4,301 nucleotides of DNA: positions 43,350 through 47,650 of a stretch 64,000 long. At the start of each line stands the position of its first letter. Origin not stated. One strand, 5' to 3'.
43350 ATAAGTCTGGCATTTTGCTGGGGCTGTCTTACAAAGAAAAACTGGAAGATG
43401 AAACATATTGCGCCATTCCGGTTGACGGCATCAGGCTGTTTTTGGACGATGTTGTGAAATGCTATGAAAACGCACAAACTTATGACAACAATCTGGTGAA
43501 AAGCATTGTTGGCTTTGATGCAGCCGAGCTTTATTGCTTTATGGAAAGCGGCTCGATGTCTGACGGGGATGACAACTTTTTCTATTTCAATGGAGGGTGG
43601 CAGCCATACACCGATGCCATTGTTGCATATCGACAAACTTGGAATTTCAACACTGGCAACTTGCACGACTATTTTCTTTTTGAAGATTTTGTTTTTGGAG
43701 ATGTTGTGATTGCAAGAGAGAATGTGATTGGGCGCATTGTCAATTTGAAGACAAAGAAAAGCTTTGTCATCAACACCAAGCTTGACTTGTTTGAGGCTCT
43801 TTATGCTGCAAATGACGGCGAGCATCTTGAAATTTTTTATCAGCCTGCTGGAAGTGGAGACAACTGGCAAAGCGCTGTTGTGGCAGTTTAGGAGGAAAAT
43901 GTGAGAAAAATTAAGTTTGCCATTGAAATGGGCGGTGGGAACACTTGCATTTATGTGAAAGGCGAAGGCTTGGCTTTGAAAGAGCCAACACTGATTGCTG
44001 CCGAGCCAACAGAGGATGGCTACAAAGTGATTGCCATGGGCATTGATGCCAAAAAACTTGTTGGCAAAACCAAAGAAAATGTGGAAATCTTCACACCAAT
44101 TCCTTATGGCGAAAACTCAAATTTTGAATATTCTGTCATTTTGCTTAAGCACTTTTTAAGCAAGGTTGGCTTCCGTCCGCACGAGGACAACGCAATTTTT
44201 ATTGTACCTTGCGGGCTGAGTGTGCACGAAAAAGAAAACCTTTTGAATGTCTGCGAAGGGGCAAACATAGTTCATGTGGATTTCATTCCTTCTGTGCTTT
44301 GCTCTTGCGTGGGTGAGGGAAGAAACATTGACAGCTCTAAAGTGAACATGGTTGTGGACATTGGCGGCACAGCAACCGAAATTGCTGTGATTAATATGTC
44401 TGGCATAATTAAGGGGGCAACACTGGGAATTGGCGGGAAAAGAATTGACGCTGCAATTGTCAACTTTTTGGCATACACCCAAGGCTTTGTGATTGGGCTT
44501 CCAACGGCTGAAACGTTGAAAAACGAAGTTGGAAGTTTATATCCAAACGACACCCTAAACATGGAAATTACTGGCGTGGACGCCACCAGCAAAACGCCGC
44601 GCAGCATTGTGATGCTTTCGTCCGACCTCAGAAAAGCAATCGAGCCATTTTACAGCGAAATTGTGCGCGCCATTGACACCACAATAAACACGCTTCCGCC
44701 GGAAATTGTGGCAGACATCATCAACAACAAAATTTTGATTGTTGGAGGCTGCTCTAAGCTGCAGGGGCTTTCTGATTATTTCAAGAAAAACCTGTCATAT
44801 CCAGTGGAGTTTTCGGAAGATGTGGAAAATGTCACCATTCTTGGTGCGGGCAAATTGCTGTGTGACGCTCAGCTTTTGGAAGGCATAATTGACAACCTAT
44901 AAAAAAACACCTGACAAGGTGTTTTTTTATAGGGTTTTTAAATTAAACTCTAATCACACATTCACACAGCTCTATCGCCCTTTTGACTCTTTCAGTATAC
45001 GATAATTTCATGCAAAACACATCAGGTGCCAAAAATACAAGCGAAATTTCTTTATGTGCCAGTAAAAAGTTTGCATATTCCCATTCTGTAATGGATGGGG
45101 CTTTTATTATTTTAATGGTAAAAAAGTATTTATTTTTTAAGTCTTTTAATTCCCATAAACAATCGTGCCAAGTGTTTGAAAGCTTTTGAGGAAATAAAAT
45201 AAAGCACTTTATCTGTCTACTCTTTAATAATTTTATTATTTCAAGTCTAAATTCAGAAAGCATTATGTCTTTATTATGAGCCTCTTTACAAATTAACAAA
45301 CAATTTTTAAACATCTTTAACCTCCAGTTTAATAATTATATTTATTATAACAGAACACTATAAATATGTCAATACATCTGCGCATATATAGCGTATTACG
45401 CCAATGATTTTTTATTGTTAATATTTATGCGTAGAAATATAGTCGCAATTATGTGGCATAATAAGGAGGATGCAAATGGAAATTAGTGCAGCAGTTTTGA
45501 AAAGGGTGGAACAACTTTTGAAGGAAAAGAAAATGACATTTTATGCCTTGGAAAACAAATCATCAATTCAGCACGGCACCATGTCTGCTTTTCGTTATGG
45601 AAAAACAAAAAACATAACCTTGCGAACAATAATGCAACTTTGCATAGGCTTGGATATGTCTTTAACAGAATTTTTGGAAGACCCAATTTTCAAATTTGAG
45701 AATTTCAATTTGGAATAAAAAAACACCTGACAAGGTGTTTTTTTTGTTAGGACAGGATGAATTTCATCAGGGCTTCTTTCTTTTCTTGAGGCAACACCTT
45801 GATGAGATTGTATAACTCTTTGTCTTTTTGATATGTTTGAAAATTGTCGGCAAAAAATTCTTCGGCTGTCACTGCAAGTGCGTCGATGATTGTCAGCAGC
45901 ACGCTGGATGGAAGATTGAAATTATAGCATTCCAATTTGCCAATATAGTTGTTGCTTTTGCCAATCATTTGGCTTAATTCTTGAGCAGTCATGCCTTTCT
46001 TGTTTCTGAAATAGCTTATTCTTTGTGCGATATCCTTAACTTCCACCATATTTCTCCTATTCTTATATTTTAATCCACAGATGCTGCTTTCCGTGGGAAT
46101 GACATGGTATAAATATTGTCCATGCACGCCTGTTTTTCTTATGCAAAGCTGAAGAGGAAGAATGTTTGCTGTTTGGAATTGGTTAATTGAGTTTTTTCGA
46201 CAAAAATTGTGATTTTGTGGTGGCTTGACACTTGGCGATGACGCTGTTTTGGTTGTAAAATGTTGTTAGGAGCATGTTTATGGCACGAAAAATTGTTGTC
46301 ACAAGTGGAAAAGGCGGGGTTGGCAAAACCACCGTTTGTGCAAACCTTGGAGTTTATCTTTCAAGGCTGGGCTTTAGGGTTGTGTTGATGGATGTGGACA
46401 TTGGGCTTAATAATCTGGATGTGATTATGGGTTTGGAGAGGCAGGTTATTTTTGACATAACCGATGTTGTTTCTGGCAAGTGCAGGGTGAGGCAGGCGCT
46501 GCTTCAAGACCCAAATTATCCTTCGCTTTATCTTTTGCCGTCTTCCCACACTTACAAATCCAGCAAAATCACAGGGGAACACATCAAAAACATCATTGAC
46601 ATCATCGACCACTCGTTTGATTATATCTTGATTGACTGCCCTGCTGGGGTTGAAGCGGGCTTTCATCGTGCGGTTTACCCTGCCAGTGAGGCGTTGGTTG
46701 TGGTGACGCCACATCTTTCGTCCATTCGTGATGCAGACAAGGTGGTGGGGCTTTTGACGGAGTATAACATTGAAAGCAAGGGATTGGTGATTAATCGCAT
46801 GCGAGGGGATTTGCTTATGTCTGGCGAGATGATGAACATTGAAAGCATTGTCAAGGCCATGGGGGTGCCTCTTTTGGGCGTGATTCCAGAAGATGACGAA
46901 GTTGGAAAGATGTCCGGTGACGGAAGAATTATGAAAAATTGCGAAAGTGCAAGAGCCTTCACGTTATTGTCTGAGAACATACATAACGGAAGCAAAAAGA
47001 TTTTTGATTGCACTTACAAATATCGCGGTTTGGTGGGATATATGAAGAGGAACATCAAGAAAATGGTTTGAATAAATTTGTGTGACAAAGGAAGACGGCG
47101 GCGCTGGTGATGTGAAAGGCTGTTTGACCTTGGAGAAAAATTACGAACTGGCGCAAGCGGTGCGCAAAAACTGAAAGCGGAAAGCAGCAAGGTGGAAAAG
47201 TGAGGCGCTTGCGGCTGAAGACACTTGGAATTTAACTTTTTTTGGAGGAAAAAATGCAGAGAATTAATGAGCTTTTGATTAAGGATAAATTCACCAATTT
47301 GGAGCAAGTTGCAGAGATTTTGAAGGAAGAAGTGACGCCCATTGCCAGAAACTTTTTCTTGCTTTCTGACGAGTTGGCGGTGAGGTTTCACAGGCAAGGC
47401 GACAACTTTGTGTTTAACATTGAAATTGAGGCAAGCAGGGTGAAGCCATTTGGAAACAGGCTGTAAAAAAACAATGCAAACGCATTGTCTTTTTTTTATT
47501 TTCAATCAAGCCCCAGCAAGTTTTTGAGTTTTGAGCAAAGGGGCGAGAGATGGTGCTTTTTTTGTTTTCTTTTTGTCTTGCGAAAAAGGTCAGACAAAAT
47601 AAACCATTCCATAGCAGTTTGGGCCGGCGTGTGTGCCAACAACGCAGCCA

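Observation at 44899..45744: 816-bp AT-rich two-gene cassette bracketed by perfect 30-bp direct repeats that each contain a stop codon plus terminator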

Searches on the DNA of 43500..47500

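Call 78: search_rna_families(source=window, start=43500, end=47500, threshold=evalue, max_evalue=1)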
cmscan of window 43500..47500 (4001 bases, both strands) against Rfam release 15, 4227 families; matches with E-value up to 1: 3.
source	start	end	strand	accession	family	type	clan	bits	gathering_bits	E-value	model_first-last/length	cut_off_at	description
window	45667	45747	+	RF00106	RNAI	Gene; antisense;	-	29.4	47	0.012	1-102/102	no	RNAI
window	45685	45747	+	RF02064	STnc370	Gene; sRNA;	-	29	54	0.55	1-71/71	no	Enterobacterial sRNA STnc370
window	44850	44930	+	RF00106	RNAI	Gene; antisense;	-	23.7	47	0.25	1-102/102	no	RNAI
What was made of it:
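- Tried and rejected: The weak RNAI and STnc370 hits fall below their gathering scores and are driven by the hairpin (call 78).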

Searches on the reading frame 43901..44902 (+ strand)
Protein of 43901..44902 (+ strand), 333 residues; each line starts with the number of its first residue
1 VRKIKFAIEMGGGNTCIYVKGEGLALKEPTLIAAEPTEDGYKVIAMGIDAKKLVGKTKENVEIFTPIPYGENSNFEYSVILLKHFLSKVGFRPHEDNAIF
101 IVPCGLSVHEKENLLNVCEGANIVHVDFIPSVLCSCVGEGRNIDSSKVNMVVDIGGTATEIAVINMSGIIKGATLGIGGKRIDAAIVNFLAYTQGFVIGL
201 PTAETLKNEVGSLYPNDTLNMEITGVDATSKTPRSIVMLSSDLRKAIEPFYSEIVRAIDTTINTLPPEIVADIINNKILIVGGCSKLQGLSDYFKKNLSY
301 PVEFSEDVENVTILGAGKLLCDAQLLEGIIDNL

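Call 5: search_protein_families(library=pfam, proteins=[window:43901-44902:+], max_evalue=0.01)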
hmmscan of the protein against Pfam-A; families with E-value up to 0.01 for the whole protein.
window:43901-44902:+ (333 aa): 4 families
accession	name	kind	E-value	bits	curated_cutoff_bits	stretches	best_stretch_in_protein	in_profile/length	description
PF06723.19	MreB_Mbl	-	2e-69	234.4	27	1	5-324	3-323/327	MreB/Mbl protein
PF14450.12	FtsA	-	1.2e-11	45.4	31.8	1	150-306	1-111/127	Cell division protein FtsA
PF11104.14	PilM_2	-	1.4e-05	24.7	27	0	246-311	247-311/340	Type IV pilus assembly protein PilM;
PF00022.25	Actin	-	0.00016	20.8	27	0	249-300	301-351/410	Actin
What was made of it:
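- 43901..44902 (+): MreB-like gene (333 aa). Its TAA stop (44900-44902) lies inside terminator copy T1. Pfam MreB_Mbl E=2e-69 (call 5).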

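Call 7: find_encoding_contigs(protein=window:43901-44899:+, flank=6000, max_places=10)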
Protein seq(333 aa) (333 aa): no gene with exactly this product is on record in the collection.

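Call 11: search_protein_families(library=ncbifam, proteins=[window:43901-44902:+], max_evalue=0.1)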
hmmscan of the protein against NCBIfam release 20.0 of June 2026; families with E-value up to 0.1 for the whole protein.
window:43901-44902:+ (333 aa): 11 families
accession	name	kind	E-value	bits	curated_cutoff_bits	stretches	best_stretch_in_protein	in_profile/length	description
NF010539.0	PRK13927.1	subfamily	1.3e-66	224.8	293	1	5-327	8-333/339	rod shape-determining protein MreB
TIGR00904.1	mreB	subfamily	2.6e-61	207.5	365.75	1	6-325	5-331/334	MreB/Mrl family cell shape determining protein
NF010540.1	PRK13929.1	exception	1.1e-57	195.6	515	1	5-321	6-325/334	rod-share determining protein MreBH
NF040964.1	MamK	subfamily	8.3e-11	41.5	400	1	71-299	72-294/335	MamK family actin-like protein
TIGR01174.1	ftsA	equivalog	2.3e-10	40.1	175.85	1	150-306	199-346/371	cell division protein FtsA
NF011660.0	PRK15080.1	equivalog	1.4e-06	27.7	182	1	99-184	98-178/277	ethanolamine utilization protein EutJ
TIGR02529.1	EutJ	subfamily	7.1e-06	25.7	152.1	1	97-186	63-147/239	ethanolamine utilization protein EutJ family protein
TIGR01175.1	pilM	subfamily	7.9e-06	25.1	133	1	147-313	188-321/348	type IV pilus assembly protein PilM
NF053558.1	BeeR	equivalog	2.6e-05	23.4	530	1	60-299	64-309/349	BeeR family actin-like protein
TIGR00241.1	CoA_E_activ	domain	7.7e-05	22.3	125.4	1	135-316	79-245/248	acyl-CoA dehydratase activase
NF045709.1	Amuc_1101_fam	equivalog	0.0001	21.3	650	1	144-313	175-323/608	Amuc_1101 family PilM-like pilus complex protein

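Call 19: find_related_loci(query=window:43901-44899:+, collection=genome_contigs, flank=6000)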
Query window:43901-44899:+ (333 aa) in genome_contigs; peptide patterns used: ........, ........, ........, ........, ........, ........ (x = any residue, [..] = any of these).
145 stretches matched a pattern; 39 encode a relative of the query (tblastn E <= 1e-3); 39 distinct loci.
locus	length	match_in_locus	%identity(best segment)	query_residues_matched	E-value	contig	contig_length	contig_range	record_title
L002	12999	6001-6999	85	1-333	0e+0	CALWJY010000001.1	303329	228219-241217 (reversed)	MAG: uncultured Clostridia bacterium isolate E14__bin180 genome assembly, contig: E14__k127_881133, whole genome shotgun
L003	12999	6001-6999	83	1-333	0e+0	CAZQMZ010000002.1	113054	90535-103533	MAG TPA_asm: uncultured Lachnospiraceae bacterium isolate SRP141132_co6_281 genome assembly, contig: NODE_44_length_1130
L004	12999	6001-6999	82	1-333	0e+0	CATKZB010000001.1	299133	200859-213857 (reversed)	MAG TPA_asm: uncultured Christensenella sp. isolate MGG06840_1680015412 genome assembly, contig: ERR3199580_30, whole ge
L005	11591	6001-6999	82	1-333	0e+0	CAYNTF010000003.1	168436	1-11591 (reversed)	MAG TPA_asm: uncultured Lachnospiraceae bacterium isolate SRP141132_co6_278 genome assembly, contig: NODE_15_length_1684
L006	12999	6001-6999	83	1-333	0e+0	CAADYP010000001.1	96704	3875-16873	MAG TPA_asm: Clostridia bacterium, isolate HGM11342, WGS project CAADYP010000000 data, contig: ERS396355_2_k85_819, whol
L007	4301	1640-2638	83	1-333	0e+0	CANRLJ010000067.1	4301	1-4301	MAG: uncultured Clostridia bacterium isolate Lapin-011__bin28 genome assembly, contig: Lapin-011__NODE_26670_length_4301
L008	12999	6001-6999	82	1-333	0e+0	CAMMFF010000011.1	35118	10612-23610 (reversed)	MAG: uncultured Clostridia bacterium isolate ERR4968681_bin.18_MetaWRAP_v1.1_MAG genome assembly, contig: NODE_853_lengt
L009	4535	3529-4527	83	1-333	0e+0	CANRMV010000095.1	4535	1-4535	MAG: uncultured Clostridia bacterium isolate Lapin-022__bin1 genome assembly, contig: Lapin-022__NODE_19197_length_4535_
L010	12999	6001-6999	81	1-333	0e+0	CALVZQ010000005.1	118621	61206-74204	MAG: uncultured Clostridia bacterium isolate BRZ_FC__bin54 genome assembly, contig: BRZ_FC__NODE_190_length_118621_cov_1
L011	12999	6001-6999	81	1-333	0e+0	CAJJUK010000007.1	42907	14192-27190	MAG TPA_asm: uncultured Catabacter sp. isolate ERR321597-bin.24 genome assembly, contig: NODE_619_length_42907_cov_7.477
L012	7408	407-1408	82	1-333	0e+0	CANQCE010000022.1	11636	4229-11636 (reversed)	MAG: uncultured Clostridia bacterium isolate Lapin-004__bin45 genome assembly, contig: Lapin-004__NODE_7493_length_11636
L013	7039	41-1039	82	1-333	0e+0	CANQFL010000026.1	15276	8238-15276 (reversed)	MAG: uncultured Clostridia bacterium isolate Lapin-005__bin96 genome assembly, contig: Lapin-005__NODE_5240_length_15276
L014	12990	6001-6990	82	1-330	0e+0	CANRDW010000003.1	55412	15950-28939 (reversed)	MAG: uncultured Clostridia bacterium isolate Lapin-025__bin4 genome assembly, contig: Lapin-025__NODE_376_length_55412_c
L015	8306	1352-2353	82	1-333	0e+0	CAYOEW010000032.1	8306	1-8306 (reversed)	MAG TPA_asm: uncultured Lachnospiraceae bacterium isolate SRP225648_co1_915 genome assembly, contig: NODE_22007_length_8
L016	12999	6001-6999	81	1-333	0e+0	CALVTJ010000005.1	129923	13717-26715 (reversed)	MAG: uncultured Clostridia bacterium isolate BRZ_KC__bin76 genome assembly, contig: BRZ_KC__NODE_142_length_129923_cov_1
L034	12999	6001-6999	74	1-333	2e-171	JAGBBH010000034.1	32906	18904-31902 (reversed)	MAG: Clostridia bacterium isolate RGIG8962 Water_deer_Rectum-2__c191328, whole genome shotgun sequence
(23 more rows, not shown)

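Call 42: search_protein_families(library=pfam, proteins=[L034:7438-7899:+], max_evalue=1)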
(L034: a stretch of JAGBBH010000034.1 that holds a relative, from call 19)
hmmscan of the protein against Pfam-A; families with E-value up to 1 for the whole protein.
L034:7438-7899:+ (153 aa): 0 families

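Call 56: search_solved_structures(query=L034:7438-7899:+, max_evalue=10, show_alignments=2)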
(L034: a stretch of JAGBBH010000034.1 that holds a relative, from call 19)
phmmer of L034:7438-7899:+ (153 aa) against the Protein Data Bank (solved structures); distinct sequences matched with E-value up to 10: 1.
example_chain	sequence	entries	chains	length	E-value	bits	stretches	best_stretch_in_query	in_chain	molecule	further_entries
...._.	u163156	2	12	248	0.68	12.9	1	25-92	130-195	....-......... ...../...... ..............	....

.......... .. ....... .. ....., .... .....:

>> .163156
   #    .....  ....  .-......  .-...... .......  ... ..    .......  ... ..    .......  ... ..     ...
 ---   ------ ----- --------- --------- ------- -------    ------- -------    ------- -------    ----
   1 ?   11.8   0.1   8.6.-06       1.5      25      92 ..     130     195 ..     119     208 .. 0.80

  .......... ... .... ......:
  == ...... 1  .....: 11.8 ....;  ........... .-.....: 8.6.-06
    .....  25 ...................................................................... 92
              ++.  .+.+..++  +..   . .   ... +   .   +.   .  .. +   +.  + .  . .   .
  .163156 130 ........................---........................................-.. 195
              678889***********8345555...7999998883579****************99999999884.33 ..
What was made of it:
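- Tried and rejected: The PDB sequence search with the L034 partner gave nothing (call 56).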

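Call 80: search_protein_families(library=pfam, proteins=[L004:7012-7554:+, L016:7075-7815:-], max_evalue=0.001)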
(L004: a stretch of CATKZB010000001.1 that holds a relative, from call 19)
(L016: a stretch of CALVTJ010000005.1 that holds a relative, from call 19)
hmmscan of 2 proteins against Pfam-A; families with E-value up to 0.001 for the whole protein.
L004:7012-7554:+ (180 aa): 1 family
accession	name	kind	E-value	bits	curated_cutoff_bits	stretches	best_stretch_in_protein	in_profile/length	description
PF06821.19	Ser_hydrolase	-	1.5e-19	71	22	1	4-178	2-168/172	Serine hydrolase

L016:7075-7815:- (246 aa): 0 families

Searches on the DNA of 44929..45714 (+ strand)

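Call 35: search_dna_similar(query=window:44929-45714:+, collection=phages, mode=distant)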
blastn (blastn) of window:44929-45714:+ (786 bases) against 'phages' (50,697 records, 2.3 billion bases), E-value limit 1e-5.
No match.

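Call 36: search_dna_similar(query=window:44929-45714:+, collection=plasmids, mode=distant)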
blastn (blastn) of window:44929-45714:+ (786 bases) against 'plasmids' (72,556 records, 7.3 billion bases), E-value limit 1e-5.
No match.
